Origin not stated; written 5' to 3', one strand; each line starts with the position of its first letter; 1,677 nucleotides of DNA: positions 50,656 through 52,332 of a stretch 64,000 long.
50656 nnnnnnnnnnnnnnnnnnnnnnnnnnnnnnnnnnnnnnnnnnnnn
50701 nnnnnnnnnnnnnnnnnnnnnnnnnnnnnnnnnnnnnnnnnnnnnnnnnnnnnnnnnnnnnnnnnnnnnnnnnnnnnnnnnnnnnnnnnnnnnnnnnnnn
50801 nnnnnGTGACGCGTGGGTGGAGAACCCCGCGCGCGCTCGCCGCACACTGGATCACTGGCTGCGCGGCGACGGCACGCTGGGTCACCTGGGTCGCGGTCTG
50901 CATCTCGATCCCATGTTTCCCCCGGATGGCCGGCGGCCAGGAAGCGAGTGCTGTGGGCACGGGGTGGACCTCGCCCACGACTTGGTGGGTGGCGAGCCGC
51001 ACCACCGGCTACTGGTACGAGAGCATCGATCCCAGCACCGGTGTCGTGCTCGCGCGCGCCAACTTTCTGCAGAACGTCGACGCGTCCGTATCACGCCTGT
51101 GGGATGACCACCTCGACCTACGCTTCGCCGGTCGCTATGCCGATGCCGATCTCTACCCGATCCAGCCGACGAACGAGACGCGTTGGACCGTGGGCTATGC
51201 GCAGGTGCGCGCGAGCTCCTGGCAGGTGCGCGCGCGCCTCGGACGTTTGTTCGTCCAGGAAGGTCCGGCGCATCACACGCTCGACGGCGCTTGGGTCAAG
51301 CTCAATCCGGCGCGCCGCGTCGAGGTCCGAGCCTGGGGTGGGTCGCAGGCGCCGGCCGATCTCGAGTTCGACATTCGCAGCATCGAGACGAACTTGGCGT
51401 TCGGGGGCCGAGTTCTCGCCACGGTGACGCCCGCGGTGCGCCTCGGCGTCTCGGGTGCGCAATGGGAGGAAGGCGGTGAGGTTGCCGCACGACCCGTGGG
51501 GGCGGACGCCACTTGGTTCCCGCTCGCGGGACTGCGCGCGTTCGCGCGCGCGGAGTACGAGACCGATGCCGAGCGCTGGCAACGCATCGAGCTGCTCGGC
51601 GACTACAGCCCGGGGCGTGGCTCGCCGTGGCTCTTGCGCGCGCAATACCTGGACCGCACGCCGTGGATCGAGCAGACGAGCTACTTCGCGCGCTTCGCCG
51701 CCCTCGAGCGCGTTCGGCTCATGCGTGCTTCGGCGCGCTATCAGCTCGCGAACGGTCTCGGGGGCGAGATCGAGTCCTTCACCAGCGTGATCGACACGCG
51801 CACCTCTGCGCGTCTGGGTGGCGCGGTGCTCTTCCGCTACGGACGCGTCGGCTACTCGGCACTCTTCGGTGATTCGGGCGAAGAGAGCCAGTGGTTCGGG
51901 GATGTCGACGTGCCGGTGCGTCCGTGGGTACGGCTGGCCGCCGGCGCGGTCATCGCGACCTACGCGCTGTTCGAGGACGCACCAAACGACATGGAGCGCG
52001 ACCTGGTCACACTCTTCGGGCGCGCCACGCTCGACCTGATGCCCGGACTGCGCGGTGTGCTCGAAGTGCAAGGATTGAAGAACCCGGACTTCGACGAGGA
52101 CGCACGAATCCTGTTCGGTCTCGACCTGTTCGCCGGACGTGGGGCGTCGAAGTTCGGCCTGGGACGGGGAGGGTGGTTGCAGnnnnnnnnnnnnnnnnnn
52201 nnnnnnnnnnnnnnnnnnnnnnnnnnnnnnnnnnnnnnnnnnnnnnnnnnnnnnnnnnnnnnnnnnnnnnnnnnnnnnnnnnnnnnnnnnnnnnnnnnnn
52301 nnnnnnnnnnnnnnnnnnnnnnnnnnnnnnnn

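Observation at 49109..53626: Ext/Pcc-like porin-cytochrome conduit: four translationally coupled genes with 27 heme-binding motifs plus a beta-barrel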

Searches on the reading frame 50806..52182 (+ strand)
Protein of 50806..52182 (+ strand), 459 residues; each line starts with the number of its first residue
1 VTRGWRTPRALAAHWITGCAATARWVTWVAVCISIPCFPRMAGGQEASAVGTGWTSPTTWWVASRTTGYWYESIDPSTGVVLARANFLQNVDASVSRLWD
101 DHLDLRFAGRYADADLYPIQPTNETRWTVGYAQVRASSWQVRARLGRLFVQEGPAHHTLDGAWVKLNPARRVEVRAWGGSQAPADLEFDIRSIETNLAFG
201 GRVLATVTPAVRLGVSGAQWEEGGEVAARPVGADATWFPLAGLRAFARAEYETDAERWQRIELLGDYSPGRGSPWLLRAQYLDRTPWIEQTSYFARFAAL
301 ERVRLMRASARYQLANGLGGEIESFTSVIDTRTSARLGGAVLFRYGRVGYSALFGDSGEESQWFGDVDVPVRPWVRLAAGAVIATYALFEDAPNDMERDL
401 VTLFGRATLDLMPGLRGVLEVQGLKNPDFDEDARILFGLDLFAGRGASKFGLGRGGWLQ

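Call 4: search_protein_families(library=pfam, proteins=[window:50806-52182:+], max_evalue=0.1)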
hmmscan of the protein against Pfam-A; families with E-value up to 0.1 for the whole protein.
window:50806-52182:+ (459 aa): 0 families

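Call 5: search_protein_families(library=ncbifam, proteins=[window:50806-52182:+], max_evalue=0.1)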
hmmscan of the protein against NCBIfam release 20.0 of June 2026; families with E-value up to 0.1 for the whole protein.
window:50806-52182:+ (459 aa): 0 families

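Call 6: find_homologous_proteins(query=window:50806-52182:+)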
Query window:50806-52182:+ (459 aa): 11 proteins with E <= 0.001 among 8000 candidates.
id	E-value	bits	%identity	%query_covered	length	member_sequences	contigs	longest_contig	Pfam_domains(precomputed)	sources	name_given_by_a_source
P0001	0.0e+0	1047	100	100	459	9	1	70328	-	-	-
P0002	1.2e-202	692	72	91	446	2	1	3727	-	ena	-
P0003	5.9e-192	657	70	90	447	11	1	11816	-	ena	-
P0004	1.7e-160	553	60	90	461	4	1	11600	-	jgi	jgi:hypothetical protein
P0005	4.6e-159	548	60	89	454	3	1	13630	-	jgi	jgi:hypothetical protein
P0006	2.1e-137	477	67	68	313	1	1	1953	-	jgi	jgi:hypothetical protein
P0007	6.8e-111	390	49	88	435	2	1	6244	-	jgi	-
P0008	1.4e-85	306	43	88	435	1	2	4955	-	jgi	jgi:hypothetical protein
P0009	5.2e-80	288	43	87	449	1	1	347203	-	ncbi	ncbi:MAG: hypothetical protein ACKVU1_04595 [bacterium]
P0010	2.0e-75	273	40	94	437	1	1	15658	-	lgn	-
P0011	1.3e-74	270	42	86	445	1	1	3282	-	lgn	-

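Call 12: find_related_loci(query=A1, collection=genome_contigs, flank=10000)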
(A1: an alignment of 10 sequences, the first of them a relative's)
Query A1 (459 aa) in genome_contigs; peptide patterns used: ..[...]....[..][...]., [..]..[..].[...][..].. (x = any residue, [..] = any of these).
143 stretches matched a pattern; 16 encode a relative of the query (tblastn E <= 1e-3); 16 distinct loci.
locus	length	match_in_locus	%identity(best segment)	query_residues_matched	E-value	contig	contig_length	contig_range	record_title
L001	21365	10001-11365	86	1-459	0e+0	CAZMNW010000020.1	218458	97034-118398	MAG TPA_asm: uncultured bacterium isolate binchicken_co165_391 genome assembly, contig: k141_508082, whole genome shotgu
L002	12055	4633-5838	45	57-459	2e-91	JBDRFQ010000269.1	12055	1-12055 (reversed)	MAG: Candidatus Eisenbacteria bacterium isolate MEGAHIT-group-1.380 k141_11956567, whole genome shotgun sequence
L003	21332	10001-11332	43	16-459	7e-91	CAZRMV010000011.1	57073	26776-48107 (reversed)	MAG TPA_asm: uncultured bacterium isolate binchicken_co172_156 genome assembly, contig: NODE_295_length_57073_cov_87.501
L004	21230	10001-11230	43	47-459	3e-90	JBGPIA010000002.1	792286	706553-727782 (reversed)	MAG: Candidatus Krumholzibacteriia bacterium isolate OBJ_0618_7090110_345 k141_5705102_length_792286_cov_25.7353, whole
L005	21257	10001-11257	42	41-459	3e-87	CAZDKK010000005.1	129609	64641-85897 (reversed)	MAG TPA_asm: uncultured bacterium isolate binchicken_co66_46 genome assembly, contig: NODE_231_length_129609_cov_12.4785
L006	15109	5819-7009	45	58-458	9e-87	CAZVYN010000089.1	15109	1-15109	MAG TPA_asm: uncultured bacterium isolate SRP128246_co1_497 genome assembly, contig: NODE_8849_length_15109_cov_63.34309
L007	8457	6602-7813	43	55-459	6e-86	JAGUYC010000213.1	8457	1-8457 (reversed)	MAG: Gemmatimonadetes bacterium isolate DeMMO4_6 c_000000048846, whole genome shotgun sequence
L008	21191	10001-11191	43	59-458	8e-79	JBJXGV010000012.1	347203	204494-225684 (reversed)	MAG: bacterium isolate F1F2.bin.167 k127_9272713, whole genome shotgun sequence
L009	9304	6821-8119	39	8-454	8e-79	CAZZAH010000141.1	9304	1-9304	MAG TPA_asm: uncultured bacterium isolate binchicken_co199_13 genome assembly, contig: NODE_5234_length_9304_cov_6.03232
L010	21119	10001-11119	40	28-404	2e-65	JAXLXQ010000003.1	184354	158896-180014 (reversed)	MAG: Candidatus Eisenbacteria bacterium isolate STL-EIS1 C4.52.fa-3, whole genome shotgun sequence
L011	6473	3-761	47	209-459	2e-60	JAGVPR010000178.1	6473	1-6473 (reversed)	MAG: Candidatus Eisenbacteria bacterium isolate DeMMO3_22 c_000000055143, whole genome shotgun sequence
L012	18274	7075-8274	43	56-456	3e-93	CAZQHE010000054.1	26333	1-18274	MAG TPA_asm: uncultured bacterium isolate binchicken_co15_208 genome assembly, contig: NODE_815_length_26333_cov_5.65374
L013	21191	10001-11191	41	59-456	1e-72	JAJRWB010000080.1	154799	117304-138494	MAG: Candidatus Eisenbacteria bacterium isolate Dive96_bin2.117 k141_5193723, whole genome shotgun sequence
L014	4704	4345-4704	43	58-179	9e-20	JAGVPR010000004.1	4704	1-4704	MAG: Candidatus Eisenbacteria bacterium isolate DeMMO3_22 c_000000024592, whole genome shotgun sequence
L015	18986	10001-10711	21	95-319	2e-6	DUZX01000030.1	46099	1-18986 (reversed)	MAG TPA_asm: Desulfuromonadales bacterium isolate MAG_13126_9_058 Ga0172367_10000843, whole genome shotgun sequence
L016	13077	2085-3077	22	128-439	2e-4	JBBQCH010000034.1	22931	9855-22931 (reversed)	MAG: Geobacterales bacterium isolate Co_metawrap_1265 Cmw_1265_k141_3264154_length_22931_cov_16.5443, whole genome shotg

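Call 16: search_protein_representatives(alignment_id=A1)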
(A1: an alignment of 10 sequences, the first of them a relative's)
Query: 10 sequences, 439 profile positions. Proteins with E-value up to 0.001 (for the whole library): 443; up to 1e-10: 166; up to 1e-30: 35. The best 150 are listed.
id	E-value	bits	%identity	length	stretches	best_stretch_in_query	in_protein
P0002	2.2e-206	702.1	-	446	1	1-438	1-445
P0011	1.2e-181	620.6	-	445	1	5-432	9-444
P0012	3.6e-166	569.6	-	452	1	15-439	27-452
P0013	1.0e-153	528.5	-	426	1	27-439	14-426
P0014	4.5e-149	513.2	-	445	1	14-438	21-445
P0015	1.4e-144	498.4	-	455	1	6-437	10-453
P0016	3.6e-140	483.9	-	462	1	3-439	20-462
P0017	5.3e-137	473.5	-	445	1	14-439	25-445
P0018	8.0e-130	449.8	-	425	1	30-439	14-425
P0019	1.2e-123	429.4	-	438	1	13-439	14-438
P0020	7.4e-121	420.3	-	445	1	32-436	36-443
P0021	2.8e-120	418.4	-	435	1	21-435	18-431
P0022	1.0e-114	400.0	-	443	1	18-423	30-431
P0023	1.6e-104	366.4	-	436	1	32-437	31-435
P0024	2.6e-100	352.5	-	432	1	11-424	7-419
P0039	1.1e-38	149.5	-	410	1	48-418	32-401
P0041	6.4e-33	130.4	-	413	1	51-417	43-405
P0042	3.7e-32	127.9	-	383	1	68-420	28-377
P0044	6.4e-32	127.1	-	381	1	47-414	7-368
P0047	1.3e-28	116.2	-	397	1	61-420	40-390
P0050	1.4e-27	112.8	-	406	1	42-419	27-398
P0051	2.3e-27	112.1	-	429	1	51-416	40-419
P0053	2.4e-26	108.8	-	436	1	48-417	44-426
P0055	1.3e-25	106.4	-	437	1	47-417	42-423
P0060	3.6e-23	98.3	-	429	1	48-416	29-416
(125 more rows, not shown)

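Call 17: predict_structure(alignment_id=A1)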
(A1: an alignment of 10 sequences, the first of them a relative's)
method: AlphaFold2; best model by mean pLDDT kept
length: 459 residues; sequences in the alignment: 10
mean_pLDDT: 74.1   pTM: 0.65
mean pLDDT of the five models: 74.1, 73.1, 72.9, 71.7, 67.2
residues with pLDDT >= 90: 146; 70-90: 159; 50-70: 68; < 50: 86
segments of 3 or more residues with pLDDT < 50: 1-56, 116-125, 290-294, 447-459
pLDDT, mean of each block of 10 residues (from residue 1): 36 42 34 26 23 48 82 70 76 82 83 51 52 81 77 67 89 90 57 73 94 93 86 94 95 89 94 94 75 54 92 96 92 91 96 85 94 93 76 62 91 85 74 78 55 35
secondary structure, 60 per line:
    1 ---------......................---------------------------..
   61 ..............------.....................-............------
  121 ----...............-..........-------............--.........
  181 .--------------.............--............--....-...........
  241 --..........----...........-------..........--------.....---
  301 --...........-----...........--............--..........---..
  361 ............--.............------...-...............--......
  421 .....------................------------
elements in order: H10-31 E59-74 E81-97 H98-101 E103-114 E125-136 E141-150 E158-169 E172-181 E196-208 E211-222 E225-228 E230-240 E243-252 E257-267 E275-284 H293-297 E303-313 E319-329 E332-343 E346-355 E359-372 E375-387 E398-412 E415-425 E432-447

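Call 21: fold_search(model_id=the predicted structure, library=pdb)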
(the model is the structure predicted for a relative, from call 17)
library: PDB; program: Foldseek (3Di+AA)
matches with E <= 10: 970; with E <= 0.001: 310
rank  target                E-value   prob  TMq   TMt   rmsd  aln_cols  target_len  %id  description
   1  9fy9_D                1.5e-08  1.00  0.43  0.32  13.6       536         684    9  Cryo-EM structure of the type 1 chaperone-usher pilus FimD-tip complex (FimDHGFC) - Conformer 1 (released 2025-06-04)
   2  5ldt_A                1.9e-08  1.00  0.39  0.43  10.8       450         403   11  Crystal Structures of MOMP from Campylobacter jejuni (released 2016-10-26)
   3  4azl_A                3.2e-08  1.00  0.38  0.40  15.0       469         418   10  In meso structure of alginate transporter, AlgE, from Pseudomoas aeruginosa, PAO1, crystal form 2. (released 2013-07-03)
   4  4b61_B                4.2e-08  1.00  0.37  0.39  11.2       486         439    9  In meso structure of alginate transporter, AlgE, from Pseudomoas aeruginosa, PAO1. Crystal form 3. (released 2013-07-17)
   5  3sy9_D                4.5e-08  1.00  0.35  0.42  13.3       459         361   11  Crystal structure of Pseudomonas aeruginosa OccD2 (OpdC) (released 2012-02-08)
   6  4foz                  5.4e-08  1.00  0.33  0.38  10.8       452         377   10  Crystal Structure of OccD1 (OprD) Y282R/D307H (released 2013-03-13)
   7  2y0k                  5.9e-08  1.00  0.37  0.43   9.1       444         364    9  Crystal Structure of Pseudomonas Aeruginosa OpdO (released 2011-12-21)
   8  4gey                  5.9e-08  1.00  0.31  0.34  15.7       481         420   10  High pH structure of Pseudomonas putida OprB (released 2012-10-24)
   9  3szv                  6.2e-08  1.00  0.37  0.43  10.1       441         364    9  Crystal structure of Pseudomonas aeruginosa OccK3 (OpdO) (released 2012-02-08)
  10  4azl_B                9.9e-08  1.00  0.37  0.40  13.3       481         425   10  In meso structure of alginate transporter, AlgE, from Pseudomoas aeruginosa, PAO1, crystal form 2. (released 2013-07-03)
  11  3nsg_A                1.0e-07  1.00  0.30  0.37  12.0       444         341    9  Crystal Structure of OmpF, an Outer Membrane Protein from Salmonella typhi (released 2011-07-13)
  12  5dl7                  1.1e-07  1.00  0.38  0.42  12.7       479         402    8  Crystal structure of Acinetobacter baumannii OccAB3 (released 2016-02-03)
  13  8rqp                  1.3e-07  1.00  0.38  0.38  10.7       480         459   10  In meso structure of the alginate exporter, AlgE, from Pseudomonas aeruginosa in 7.10 monoacylglycerol (released 2024-04-03)
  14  3rfz_B                1.3e-07  1.00  0.44  0.29  13.7       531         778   10  Crystal structure of the FimD usher bound to its cognate FimC:FimH substrate (released 2011-06-01)
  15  5dl6                  1.4e-07  1.00  0.37  0.41  12.6       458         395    9  Crystal structure of Acinetobacter baumannii OccAB2 (released 2016-02-03)
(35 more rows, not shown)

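Call 22: list_cluster_members(proteins=[P0039, P0041, P0042, P0044, P0047, P0050, P0051, P0053, P0055, P0060])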
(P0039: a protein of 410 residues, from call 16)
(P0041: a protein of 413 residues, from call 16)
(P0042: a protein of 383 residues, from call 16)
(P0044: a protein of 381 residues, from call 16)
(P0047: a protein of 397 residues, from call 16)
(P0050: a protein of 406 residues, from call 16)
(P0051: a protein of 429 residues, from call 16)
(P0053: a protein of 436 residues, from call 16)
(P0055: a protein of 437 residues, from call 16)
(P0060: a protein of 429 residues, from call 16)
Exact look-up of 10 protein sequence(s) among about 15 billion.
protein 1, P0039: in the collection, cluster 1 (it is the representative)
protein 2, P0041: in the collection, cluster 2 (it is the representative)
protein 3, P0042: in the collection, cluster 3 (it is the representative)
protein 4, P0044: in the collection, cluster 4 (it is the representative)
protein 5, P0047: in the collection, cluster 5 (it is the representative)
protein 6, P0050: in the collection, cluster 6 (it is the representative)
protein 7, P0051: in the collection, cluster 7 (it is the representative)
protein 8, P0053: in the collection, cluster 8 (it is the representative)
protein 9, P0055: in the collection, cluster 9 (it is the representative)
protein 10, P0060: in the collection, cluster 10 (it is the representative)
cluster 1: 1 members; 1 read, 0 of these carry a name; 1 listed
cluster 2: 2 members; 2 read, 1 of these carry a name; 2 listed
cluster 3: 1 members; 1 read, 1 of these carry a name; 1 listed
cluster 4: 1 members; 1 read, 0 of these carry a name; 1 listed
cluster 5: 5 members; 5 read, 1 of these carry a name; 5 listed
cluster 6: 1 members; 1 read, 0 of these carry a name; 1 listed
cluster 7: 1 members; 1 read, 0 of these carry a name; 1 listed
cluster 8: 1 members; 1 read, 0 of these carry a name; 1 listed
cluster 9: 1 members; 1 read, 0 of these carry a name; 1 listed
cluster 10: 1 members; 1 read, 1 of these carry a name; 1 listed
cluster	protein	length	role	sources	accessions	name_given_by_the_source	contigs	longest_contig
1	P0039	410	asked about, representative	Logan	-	-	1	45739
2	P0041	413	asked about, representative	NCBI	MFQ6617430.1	MAG: hypothetical protein ACE5QV_01970 [Fidelibacterota bacterium]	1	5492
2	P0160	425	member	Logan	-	-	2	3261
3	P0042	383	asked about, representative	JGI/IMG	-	hypothetical protein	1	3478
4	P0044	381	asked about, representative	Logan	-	-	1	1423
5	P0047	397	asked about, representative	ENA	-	-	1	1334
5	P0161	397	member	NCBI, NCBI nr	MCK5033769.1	MAG: hypothetical protein KAS18_09050 [Calditrichia bacterium] | hypothetical protein [Calditrichia bacterium]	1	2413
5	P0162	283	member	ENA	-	-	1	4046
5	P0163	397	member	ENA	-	-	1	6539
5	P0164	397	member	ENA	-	-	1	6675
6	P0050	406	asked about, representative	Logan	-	-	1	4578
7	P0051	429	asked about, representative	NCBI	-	-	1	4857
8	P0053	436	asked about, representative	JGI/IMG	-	-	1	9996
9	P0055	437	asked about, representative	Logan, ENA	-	-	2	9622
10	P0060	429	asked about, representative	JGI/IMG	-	hypothetical protein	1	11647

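Call 29: search_solved_structures(query=A1, max_evalue=10)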
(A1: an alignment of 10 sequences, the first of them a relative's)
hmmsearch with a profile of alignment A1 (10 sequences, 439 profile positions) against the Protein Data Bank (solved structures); distinct sequences matched with E-value up to 10: 0.

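Call 32: find_encoding_contigs(protein=P0001, flank=2000, max_places=3)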
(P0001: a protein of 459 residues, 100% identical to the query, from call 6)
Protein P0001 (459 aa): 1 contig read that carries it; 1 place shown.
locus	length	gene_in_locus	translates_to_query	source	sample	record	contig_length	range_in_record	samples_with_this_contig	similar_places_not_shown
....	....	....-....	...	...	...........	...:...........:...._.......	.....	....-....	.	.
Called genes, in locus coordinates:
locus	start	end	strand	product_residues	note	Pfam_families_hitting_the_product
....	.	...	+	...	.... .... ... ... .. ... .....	-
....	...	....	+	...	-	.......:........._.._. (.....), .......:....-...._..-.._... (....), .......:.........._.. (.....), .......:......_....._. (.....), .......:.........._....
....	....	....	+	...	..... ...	-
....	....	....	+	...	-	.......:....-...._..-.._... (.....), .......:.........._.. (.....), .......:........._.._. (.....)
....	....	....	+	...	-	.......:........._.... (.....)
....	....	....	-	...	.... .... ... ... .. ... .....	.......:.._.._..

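Call 35: find_homologous_proteins(query=L016:1806-3116:+, max_evalue=1e-10)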
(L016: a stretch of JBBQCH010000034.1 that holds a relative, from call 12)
Query L016:1806-3116:+ (437 aa): 549 proteins with E <= 1e-10 among 8000 candidates; the best 120 are listed.
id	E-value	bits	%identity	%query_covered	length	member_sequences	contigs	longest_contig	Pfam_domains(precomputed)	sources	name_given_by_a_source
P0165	1.1e-296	1002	100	100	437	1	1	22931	-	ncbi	-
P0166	9.2e-238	808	79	100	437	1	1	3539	-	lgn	-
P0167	1.4e-235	800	79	100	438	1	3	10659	-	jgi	jgi:opacity protein-like surface antigen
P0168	6.0e-232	788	79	100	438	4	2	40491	-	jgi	jgi:opacity protein-like surface antigen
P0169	1.8e-231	787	77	100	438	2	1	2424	-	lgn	-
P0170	4.2e-231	786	77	100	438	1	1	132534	-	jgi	jgi:hypothetical protein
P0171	8.0e-231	785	77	100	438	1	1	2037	-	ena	-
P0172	1.1e-228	778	77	100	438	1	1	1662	-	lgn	-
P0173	2.1e-228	777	80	95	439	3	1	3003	-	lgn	-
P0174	1.3e-227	774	79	95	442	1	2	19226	-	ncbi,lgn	-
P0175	1.5e-227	774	76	100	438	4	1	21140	-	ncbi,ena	ncbi:MAG: hypothetical protein WC007_08435 [Pelobacteraceae bacterium]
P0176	4.9e-227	772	76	100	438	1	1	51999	-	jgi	jgi:hypothetical protein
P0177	1.3e-226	771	77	100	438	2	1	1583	-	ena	-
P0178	1.7e-226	770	76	100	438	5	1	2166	-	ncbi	-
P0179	6.7e-226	768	79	95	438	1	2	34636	-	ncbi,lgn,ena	-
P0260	3.9e-196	670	67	100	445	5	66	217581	-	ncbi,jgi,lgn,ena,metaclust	metaclust:\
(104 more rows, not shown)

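Call 36: find_encoding_contigs(protein=P0260, flank=6000, max_places=4)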
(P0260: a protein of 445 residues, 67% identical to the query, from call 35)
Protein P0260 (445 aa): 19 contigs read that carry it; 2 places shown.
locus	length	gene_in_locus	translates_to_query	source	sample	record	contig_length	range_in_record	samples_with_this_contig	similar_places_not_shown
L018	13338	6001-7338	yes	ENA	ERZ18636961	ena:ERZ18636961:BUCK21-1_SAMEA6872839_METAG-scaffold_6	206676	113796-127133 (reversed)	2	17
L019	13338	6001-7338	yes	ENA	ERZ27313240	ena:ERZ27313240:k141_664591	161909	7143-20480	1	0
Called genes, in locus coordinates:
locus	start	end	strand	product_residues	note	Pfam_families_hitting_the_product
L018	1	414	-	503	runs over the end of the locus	PF00909:Ammonium_transp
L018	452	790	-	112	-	PF00543:P-II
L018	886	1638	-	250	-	-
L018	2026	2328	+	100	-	PF00355:Rieske, PF13806:Rieske_2, PF22543:Rieske_4 (weak)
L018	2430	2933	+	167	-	PF06897:DUF1269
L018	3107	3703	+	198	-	PF00578:AhpC-TSA, PF08534:Redoxin, PF10417:1-cysPrx_C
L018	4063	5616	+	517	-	PF00682:HMGL-like, PF22617:HCS_D2, PF08502:LeuA_dimer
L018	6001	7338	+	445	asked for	-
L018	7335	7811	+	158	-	PF14522:Cytochrome_C7 (faint)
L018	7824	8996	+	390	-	PF14522:Cytochrome_C7 (faint)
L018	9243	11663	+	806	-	PF01436:NHL (weak), PF17170:DUF5128 (faint), PF09136:Glucodextran_B, PF19077:Big_13 (weak)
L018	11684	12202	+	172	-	-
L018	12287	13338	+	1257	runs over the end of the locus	PF14522:Cytochrome_C7 (faint), PF14537:Cytochrom_c3_2 (faint), PF09698:GSu_C4xC__C2xCH (weak)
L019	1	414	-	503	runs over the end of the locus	PF00909:Ammonium_transp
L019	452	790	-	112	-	PF00543:P-II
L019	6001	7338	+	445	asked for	-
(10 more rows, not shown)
